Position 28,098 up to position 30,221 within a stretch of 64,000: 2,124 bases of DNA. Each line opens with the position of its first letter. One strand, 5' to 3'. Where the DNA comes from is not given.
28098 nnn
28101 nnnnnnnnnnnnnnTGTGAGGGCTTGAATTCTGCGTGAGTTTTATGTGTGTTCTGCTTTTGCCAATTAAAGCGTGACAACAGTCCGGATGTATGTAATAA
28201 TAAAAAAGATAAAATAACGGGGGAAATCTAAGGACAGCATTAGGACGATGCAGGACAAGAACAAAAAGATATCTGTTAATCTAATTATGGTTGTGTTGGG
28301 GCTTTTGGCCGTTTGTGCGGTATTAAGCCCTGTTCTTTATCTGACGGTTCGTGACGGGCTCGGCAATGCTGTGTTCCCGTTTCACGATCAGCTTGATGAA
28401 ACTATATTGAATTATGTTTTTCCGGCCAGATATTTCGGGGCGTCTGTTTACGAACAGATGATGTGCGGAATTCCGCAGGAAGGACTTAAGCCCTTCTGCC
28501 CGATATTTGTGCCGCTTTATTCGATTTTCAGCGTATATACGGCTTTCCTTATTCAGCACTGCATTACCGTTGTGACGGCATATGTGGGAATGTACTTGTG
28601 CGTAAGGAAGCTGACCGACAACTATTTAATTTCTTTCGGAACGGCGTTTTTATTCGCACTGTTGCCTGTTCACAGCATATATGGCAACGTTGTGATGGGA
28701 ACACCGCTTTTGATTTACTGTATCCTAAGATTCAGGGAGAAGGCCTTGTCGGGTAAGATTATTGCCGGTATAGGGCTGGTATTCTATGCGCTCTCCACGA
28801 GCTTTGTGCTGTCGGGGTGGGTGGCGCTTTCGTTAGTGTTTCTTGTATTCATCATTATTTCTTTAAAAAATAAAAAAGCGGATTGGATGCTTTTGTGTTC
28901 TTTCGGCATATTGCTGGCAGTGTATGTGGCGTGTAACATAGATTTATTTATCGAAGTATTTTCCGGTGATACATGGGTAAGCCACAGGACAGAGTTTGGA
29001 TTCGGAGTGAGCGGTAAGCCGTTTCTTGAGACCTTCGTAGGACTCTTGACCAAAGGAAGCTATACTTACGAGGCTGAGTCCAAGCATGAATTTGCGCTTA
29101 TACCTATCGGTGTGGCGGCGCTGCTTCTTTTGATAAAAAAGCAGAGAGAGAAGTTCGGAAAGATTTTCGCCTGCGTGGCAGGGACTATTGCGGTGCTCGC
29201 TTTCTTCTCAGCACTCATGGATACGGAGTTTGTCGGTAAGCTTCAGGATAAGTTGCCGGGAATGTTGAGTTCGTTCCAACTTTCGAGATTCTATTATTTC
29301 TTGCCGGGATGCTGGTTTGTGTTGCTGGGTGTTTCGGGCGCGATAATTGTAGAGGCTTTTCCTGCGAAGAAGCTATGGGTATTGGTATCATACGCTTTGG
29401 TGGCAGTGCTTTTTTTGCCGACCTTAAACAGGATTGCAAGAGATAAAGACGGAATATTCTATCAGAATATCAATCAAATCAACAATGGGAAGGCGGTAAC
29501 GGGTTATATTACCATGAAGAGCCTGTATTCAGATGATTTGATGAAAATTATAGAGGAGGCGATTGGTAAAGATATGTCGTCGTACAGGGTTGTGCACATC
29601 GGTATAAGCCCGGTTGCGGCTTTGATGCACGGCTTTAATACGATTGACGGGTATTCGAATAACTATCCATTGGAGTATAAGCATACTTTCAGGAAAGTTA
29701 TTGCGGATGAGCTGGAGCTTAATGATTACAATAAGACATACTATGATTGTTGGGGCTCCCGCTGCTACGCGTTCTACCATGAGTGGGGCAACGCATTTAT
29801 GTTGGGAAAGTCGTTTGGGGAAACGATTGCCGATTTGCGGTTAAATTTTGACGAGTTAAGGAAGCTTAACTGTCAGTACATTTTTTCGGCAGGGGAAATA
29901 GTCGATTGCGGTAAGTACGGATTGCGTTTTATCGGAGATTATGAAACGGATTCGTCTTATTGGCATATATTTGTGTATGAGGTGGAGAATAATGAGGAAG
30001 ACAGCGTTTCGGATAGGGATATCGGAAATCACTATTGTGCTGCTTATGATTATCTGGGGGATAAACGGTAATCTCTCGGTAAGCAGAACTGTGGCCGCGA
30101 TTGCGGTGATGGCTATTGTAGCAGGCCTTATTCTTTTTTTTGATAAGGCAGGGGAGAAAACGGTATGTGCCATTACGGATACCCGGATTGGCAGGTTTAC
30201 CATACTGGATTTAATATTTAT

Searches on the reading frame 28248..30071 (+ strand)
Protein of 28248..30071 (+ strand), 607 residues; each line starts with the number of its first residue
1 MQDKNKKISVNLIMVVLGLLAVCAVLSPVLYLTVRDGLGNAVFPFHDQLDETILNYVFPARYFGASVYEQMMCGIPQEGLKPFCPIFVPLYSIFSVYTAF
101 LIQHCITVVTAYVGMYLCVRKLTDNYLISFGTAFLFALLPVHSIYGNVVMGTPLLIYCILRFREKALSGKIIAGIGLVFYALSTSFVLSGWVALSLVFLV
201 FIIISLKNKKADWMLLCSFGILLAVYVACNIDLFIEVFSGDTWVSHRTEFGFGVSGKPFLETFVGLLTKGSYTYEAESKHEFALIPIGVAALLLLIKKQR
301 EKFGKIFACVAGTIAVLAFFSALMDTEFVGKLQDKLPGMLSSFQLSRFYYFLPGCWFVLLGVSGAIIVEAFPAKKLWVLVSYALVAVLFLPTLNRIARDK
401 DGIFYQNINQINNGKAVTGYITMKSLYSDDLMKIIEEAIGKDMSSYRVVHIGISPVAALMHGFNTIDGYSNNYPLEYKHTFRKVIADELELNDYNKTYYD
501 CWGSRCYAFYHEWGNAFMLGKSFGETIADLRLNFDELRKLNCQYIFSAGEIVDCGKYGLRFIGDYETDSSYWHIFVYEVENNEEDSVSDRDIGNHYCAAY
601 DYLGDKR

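Call 9: search_protein_families(library=pfam, proteins=[window:28248-30071:+])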
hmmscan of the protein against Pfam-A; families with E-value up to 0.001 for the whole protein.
window:28248-30071:+ (607 aa): 1 family
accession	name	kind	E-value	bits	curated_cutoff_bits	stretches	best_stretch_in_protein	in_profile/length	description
PF19510.5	DUF6044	-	2.6e-107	360.1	27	1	14-580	10-564/564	Protein of unknown function (DUF6044)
